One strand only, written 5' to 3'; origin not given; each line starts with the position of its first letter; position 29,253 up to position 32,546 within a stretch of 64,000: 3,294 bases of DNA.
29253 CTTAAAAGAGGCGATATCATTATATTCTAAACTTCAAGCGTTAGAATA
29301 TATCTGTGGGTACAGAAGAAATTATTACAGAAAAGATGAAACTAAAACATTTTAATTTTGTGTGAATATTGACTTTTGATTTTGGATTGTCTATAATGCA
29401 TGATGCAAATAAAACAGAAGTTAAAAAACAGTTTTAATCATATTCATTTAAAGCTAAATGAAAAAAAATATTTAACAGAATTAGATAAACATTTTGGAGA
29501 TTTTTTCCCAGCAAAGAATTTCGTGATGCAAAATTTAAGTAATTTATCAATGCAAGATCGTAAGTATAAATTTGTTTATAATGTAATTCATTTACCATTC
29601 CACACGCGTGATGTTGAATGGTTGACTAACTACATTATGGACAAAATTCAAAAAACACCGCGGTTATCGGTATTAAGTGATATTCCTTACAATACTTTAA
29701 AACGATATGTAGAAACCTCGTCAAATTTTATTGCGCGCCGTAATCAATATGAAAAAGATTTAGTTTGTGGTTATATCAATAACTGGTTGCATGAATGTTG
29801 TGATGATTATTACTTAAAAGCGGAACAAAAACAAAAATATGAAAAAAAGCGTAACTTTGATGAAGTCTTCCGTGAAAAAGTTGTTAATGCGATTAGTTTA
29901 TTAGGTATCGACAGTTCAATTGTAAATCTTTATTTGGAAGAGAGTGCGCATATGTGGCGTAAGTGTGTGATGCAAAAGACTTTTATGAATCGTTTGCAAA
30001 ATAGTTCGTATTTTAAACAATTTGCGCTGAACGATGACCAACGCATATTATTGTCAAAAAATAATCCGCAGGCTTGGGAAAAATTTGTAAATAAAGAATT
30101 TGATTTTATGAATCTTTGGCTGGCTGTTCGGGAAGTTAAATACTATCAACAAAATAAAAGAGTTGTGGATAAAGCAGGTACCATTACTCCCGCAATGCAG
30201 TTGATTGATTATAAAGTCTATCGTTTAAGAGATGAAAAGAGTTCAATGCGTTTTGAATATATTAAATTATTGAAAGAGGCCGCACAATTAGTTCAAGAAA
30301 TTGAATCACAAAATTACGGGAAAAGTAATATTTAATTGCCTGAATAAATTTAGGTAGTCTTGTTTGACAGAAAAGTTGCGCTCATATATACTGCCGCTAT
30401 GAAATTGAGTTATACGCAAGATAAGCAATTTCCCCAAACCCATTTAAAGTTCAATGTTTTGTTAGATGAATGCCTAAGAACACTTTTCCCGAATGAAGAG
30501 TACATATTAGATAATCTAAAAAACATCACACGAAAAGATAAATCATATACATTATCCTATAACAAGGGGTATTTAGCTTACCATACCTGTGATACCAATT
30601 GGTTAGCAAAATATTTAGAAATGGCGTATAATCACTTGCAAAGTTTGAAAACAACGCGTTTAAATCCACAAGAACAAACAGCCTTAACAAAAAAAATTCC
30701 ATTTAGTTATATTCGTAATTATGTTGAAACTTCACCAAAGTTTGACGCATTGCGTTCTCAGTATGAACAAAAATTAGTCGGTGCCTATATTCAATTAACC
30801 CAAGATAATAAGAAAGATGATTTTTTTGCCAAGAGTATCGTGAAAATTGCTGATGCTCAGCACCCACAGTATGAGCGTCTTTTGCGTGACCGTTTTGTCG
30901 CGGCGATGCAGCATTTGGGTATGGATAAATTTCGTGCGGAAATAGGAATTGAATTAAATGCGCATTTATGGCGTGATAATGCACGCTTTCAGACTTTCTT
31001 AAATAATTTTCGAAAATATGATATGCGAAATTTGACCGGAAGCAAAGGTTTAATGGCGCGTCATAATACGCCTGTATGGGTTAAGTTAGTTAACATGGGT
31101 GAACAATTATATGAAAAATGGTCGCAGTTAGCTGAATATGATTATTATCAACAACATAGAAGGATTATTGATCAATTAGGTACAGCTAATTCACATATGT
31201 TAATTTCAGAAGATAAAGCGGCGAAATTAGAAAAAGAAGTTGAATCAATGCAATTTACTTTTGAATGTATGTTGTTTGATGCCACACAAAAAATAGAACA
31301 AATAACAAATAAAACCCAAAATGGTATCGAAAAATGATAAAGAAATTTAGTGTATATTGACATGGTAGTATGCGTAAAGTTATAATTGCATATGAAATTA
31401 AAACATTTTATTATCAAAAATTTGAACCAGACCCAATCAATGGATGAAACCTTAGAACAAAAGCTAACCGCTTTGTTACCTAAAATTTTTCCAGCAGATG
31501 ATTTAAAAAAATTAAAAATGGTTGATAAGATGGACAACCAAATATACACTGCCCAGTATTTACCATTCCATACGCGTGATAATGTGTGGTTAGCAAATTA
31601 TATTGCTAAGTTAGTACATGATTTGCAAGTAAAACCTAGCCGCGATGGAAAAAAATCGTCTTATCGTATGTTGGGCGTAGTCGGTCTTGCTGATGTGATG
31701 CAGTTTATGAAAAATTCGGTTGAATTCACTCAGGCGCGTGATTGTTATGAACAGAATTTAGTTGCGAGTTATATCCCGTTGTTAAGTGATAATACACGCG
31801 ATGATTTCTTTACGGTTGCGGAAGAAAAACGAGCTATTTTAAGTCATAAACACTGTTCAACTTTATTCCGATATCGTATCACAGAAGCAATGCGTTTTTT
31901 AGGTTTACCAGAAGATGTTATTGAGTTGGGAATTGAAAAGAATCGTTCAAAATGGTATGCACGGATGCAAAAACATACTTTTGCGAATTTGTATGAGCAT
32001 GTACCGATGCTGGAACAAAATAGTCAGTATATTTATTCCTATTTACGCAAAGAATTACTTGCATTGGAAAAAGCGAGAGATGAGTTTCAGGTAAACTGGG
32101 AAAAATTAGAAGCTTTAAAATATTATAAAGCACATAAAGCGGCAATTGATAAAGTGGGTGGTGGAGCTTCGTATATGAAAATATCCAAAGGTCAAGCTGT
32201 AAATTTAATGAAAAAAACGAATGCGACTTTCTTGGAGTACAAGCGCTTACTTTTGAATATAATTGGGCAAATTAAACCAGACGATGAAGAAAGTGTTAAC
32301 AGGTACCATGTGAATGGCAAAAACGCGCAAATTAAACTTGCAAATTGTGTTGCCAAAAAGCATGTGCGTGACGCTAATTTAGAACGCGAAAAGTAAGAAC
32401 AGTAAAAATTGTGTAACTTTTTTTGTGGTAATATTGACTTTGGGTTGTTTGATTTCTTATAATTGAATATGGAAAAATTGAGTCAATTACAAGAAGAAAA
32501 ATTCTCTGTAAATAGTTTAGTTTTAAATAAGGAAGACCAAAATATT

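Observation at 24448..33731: Nine tandem, same-strand paralogs of an unrecognised ~300-aa soluble protein family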

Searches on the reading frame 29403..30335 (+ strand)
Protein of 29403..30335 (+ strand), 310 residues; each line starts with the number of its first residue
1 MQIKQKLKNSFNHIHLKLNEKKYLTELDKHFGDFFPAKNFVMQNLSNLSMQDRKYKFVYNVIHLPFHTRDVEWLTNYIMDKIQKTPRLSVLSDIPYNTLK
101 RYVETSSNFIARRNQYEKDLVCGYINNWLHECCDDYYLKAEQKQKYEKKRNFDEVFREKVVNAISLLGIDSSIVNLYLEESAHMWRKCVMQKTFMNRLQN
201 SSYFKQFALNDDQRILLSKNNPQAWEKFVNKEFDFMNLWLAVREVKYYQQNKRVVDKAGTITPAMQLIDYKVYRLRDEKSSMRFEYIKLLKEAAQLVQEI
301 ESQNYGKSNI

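Call 4: search_protein_families(library=pfam, proteins=[window:29403-30335:+], max_evalue=1)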
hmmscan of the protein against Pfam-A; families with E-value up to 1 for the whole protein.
window:29403-30335:+ (310 aa): 0 families

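Call 22: search_solved_structures(query=A2, max_evalue=10)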
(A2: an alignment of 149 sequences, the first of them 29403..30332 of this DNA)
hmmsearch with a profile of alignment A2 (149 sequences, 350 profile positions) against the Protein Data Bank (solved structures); distinct sequences matched with E-value up to 10: 3.
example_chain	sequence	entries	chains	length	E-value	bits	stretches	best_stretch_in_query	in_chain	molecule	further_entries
6gvw_A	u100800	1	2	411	0.031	16.4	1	17-101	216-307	BRCA1-A complex subunit Abraxas 1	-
2k89_A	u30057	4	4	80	0.51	12.4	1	112-150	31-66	Phospholipase A-2-activating protein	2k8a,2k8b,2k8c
1oj1_A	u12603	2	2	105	1.6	10.8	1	58-119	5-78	RC-RNASE6 RIBONUCLEASE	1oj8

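Call 23: search_protein_families(library=pfam, alignment_id=A2, max_evalue=0.01)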
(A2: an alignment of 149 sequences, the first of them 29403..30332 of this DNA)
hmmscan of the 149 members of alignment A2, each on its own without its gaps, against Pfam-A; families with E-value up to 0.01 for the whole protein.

A. member 1, window:29403-30332:+ (310 aa): 0 families

B. families by the number of members that match (of 149 scanned): 17 families
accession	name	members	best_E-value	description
PF20140.4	DUF6530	2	0.0033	Family of unknown function (DUF6530)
PF04048.20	Sec8_N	2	0.0045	Exocyst complex component Sec8 N-terminal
PF05082.18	Rop-like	1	0.00022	Rop-like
PF10776.14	DUF2600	1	0.00033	Protein of unknown function (DUF2600)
PF02898.20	NO_synthase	1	0.00073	Nitric oxide synthase, oxygenase domain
PF04676.19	CwfJ_C_2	1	0.00093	Protein similar to CwfJ C-terminus 2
PF07631.16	PSD4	1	0.0024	Protein of unknown function (DUF1592)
PF10150.14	RNase_E_G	1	0.0027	Ribonuclease E/G family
PF08228.16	RNase_P_pop3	1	0.0032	RNase P subunit Pop3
PF07388.17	A-2_8-polyST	1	0.0037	Alpha-2,8-polysialyltransferase (POLYST)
PF25538.1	DUF7922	1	0.004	Domain of unknown function (DUF7922)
PF16188.10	Peptidase_M24_C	1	0.0043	C-terminal region of peptidase_M24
PF10038.14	DUF2274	1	0.0048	Protein of unknown function (DUF2274)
PF07979.17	Intimin_C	1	0.0067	Intimin C-type lectin domain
PF08579.17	RPM2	1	0.0069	Mitochondrial ribonuclease P subunit (RPM2)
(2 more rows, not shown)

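Call 35: predict_structure(alignment_id=A2)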
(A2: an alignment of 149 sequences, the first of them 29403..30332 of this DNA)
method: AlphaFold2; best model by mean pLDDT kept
length: 310 residues; sequences in the alignment: 149
mean_pLDDT: 95.7   pTM: 0.89
mean pLDDT of the five models: 95.7, 94.8, 94.8, 94.8, 94.4
residues with pLDDT >= 90: 288; 70-90: 20; 50-70: 2; < 50: 0
segments of 3 or more residues with pLDDT < 50: none
pLDDT, mean of each block of 10 residues (from residue 1): 75 82 96 96 96 97 98 98 97 97 96 98 97 93 97 98 98 98 98 96 93 97 98 98 98 98 98 98 97 97 91
secondary structure, 60 per line:
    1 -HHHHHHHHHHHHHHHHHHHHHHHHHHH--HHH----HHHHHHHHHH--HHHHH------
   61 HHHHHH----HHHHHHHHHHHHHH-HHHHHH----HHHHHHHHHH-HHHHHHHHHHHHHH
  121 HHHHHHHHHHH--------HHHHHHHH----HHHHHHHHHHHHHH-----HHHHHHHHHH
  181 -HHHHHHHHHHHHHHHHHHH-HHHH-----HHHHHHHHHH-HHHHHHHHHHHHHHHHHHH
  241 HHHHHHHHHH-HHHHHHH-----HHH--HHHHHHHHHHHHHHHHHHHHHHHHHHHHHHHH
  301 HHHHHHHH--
elements in order: H2-28 H38-47 H50-54 H61-66 H71-84 H86-91 H96-105 H107-131 H140-147 H152-165 H171-180 H182-200 H202-205 H211-220 H222-250 H252-258 H269-308
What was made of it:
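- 29403..30335 (+): Paralog 6 (310 aa), the copy whose structure was modelled. AlphaFold2 model with pLDDT 95.7, pTM 0.89 and 17 helices (call 35).
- Checked: The model is all-helical (call 35).
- The model itself is very confident (call 35). Long terminal helices span residues 2-28 and 269-308 (call 35).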

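Call 38: fold_search(model_id=the predicted structure, library=pdb)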
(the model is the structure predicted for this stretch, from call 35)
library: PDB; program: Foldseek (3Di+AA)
matches with E <= 10: 115; with E <= 0.001: 0
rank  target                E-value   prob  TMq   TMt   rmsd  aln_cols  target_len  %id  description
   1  6xt4                  1.4e+00  0.10  0.15  0.18  16.3       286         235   10  C3_HD-1069 (1BH-69) - fusion protein of helical bundle and repeat protein (released 2020-12-23)
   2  7x0t_A                1.5e+00  0.04  0.12  0.07  26.2       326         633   10  Cryo-EM structure of human ABCD1 E630Q in the presence of C26:0-CoA and ATP (released 2023-03-22)
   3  6zzx_B                1.9e+00  0.07  0.17  0.09  24.2       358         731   10  Structure of low-light grown Chlorella ohadii Photosystem I (released 2021-07-28)
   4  9k87_0                2.4e+00  0.06  0.16  0.17  19.0       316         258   10  Cryo-EM structure of designed zinc-induced icosahedron Cage-i53-Zn1-HEHE-5 (released 2025-10-29)
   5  4ayw                  2.7e+00  0.04  0.13  0.08  25.7       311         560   11  STRUCTURE OF THE HUMAN MITOCHONDRIAL ABC TRANSPORTER, ABCB10 (PLATE FORM) (released 2012-07-11)
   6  7rbt_R                2.8e+00  0.04  0.14  0.12  22.2       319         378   10  cryo-EM structure of human Gastric inhibitory polypeptide receptor GIPR bound to tirzepatide (released 2022-04-13)
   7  9dbq_A                2.8e+00  0.04  0.14  0.08  28.5       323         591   14  Cryo-EM structure of human ABCB6 transporter in an inward-facing conformation (released 2024-11-20)
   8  1t6p_D                2.9e+00  0.03  0.11  0.07  23.4       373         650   12  Crystal Structure of Phenylalanine Ammonia Lyase from Rhodosporidium toruloides (released 2004-10-12)
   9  9lm8                  3.2e+00  0.08  0.20  0.17  18.6       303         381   12  Crystal structure of bvFP-Pfr21 (released 2026-01-28)
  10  4bne_B                3.2e+00  0.06  0.13  0.14  32.2       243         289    9  Pacsin2 Interacts with Membranes and Actin-Filaments (released 2014-05-14)
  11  4ac8_A                3.2e+00  0.03  0.11  0.11  23.2       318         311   10  R2-like ligand binding Mn-Fe oxidase from M. tuberculosis with an organized C-terminal helix (released 2012-09-26)
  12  3q0k_C                3.3e+00  0.06  0.13  0.14  31.3       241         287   11  Crystal structure of Human PACSIN 2 F-BAR (released 2012-02-15)
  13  4bne_A                3.3e+00  0.06  0.13  0.14  32.5       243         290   10  Pacsin2 Interacts with Membranes and Actin-Filaments (released 2014-05-14)
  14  7v5d_A                3.4e+00  0.08  0.18  0.11  27.0       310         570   12  Cryo-EM structure of the mouse ABCB9 (PG-bound) (released 2022-10-19)
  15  2x3v_B                3.4e+00  0.06  0.12  0.13  31.3       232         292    9  Structure of The F-BAR Domain of Mouse Syndapin I (released 2010-04-07)
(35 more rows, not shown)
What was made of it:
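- On Any protein with a solved structure: Foldseek with a pLDDT 95.7 model gave best E 1.4 and TM at most 0.23 (call 38).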

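Call 39: fold_search(model_id=the predicted structure, library=viral)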
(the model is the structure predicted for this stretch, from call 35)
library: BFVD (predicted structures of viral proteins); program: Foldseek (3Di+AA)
matches with E <= 10: 68; with E <= 0.001: 0
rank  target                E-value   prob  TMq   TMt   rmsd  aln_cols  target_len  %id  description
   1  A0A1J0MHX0            1.0e+00  0.10  0.15  0.10  34.0       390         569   11  DNA polymerase III alpha subunit [Pseudomonas phage PA5]
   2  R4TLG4                1.2e+00  0.18  0.19  0.22  14.9       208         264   12  (no name in the UniProt tables at hand)
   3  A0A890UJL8            1.4e+00  0.08  0.15  0.13  17.7       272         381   11  (no name in the UniProt tables at hand)
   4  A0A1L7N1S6            2.2e+00  0.06  0.16  0.13  25.7       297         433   13  Putative virion structural protein [Ralstonia phage RP12]
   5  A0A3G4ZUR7            2.3e+00  0.08  0.18  0.08  20.1       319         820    8  Uncharacterized protein [Edafosvirus sp.]
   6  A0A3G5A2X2            2.4e+00  0.03  0.13  0.04  42.6       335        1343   16  DNA repair exonuclease [Harvfovirus sp.]
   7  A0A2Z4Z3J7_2          2.7e+00  0.03  0.13  0.08  17.9       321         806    8  Putative RdRp-complex [Linepithema humile qinvirus-like virus 1]
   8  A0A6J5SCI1            2.8e+00  0.08  0.18  0.12  22.4       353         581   12  Uncharacterized protein [uncultured Caudovirales phage]
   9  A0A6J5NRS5            2.9e+00  0.04  0.16  0.11  25.7       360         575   10  Uncharacterized protein (Fragment) [uncultured Caudovirales phage]
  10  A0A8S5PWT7            3.0e+00  0.08  0.18  0.22  28.6       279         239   10  Helix-turn-helix domain protein [Myoviridae sp. ctRbn2]
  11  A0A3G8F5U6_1          3.0e+00  0.03  0.13  0.07  22.8       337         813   12  (no name in the UniProt tables at hand)
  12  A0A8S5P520            3.0e+00  0.02  0.10  0.07  37.6       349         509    9  Uncharacterized protein (Fragment) [Siphoviridae sp. ct58H1]
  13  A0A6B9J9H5            3.4e+00  0.08  0.17  0.17  13.6       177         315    8  Uncharacterized protein [Klebsiella phage vB_Kpn_P545]
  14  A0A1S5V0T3            3.6e+00  0.08  0.18  0.06  25.6       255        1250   12  (no name in the UniProt tables at hand)
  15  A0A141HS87            3.6e+00  0.06  0.17  0.17  24.4       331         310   11  (no name in the UniProt tables at hand)
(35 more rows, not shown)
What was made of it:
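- On Any protein with a solved structure: BFVD gave best E 1.0 (call 39).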

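Call 66: search_dna_similar(query=window:29403-30332:+, collection=phages, mode=protein, max_evalue=0.01)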
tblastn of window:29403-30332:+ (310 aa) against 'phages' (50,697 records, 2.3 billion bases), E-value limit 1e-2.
No match.

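Call 67: search_dna_similar(query=window:29403-30332:+, collection=plasmids, mode=protein, max_evalue=0.01)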
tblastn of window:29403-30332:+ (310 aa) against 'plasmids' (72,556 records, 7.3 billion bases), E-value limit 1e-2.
No match.

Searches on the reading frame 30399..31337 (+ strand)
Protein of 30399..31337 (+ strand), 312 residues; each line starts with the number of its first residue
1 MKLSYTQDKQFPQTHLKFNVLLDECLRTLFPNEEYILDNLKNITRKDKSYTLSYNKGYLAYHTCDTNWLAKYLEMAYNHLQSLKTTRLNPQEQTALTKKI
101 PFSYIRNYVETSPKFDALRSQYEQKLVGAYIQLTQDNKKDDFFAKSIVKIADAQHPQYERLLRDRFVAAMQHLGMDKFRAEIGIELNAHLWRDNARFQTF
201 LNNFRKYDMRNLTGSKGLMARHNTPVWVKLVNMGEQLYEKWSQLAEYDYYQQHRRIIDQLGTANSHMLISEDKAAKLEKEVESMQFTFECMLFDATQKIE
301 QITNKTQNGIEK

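Call 4: search_protein_families(library=pfam, proteins=[window:30399-31337:+], max_evalue=1)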
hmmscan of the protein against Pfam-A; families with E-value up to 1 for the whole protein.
window:30399-31337:+ (312 aa): 1 family
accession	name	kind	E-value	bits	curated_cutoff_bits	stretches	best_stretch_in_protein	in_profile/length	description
PF06331.17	Tfb5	-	0.12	12.8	23.5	1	251-285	27-59/67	Transcription factor TFIIH complex subunit Tfb5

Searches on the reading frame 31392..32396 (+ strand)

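Call 4: search_protein_families(library=pfam, proteins=[window:31392-32396:+], max_evalue=1)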
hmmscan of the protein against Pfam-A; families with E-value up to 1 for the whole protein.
window:31392-32396:+ (334 aa): 1 family
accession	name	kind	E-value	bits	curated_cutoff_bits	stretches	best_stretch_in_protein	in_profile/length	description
PF15005.11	IZUMO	-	0.16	13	25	1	52-158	16-120/143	Izumo sperm-egg fusion, Ig domain-associated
